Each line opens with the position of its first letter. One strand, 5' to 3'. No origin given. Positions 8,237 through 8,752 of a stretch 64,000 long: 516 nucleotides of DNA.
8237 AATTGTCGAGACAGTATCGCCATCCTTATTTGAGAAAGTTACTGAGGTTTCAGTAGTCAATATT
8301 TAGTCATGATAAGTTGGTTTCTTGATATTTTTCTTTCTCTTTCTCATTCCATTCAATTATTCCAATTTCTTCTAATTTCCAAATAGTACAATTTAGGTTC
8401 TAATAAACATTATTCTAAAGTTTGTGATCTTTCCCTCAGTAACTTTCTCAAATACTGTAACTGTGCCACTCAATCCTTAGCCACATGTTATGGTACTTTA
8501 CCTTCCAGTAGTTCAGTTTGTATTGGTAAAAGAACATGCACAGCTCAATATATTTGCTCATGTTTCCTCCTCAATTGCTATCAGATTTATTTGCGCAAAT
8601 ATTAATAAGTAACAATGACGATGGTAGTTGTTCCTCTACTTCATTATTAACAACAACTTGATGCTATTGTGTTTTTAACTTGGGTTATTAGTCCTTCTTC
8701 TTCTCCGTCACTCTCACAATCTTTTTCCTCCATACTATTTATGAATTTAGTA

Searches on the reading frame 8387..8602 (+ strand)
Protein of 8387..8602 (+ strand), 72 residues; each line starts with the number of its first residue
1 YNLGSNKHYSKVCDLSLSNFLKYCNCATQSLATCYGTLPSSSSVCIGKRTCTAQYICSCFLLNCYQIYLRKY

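Call 80: search_protein_families(library=pfam, proteins=[window:8387-8602:+], max_evalue=1)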
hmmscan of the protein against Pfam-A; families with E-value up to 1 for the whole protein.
seq(72 aa): 0 families
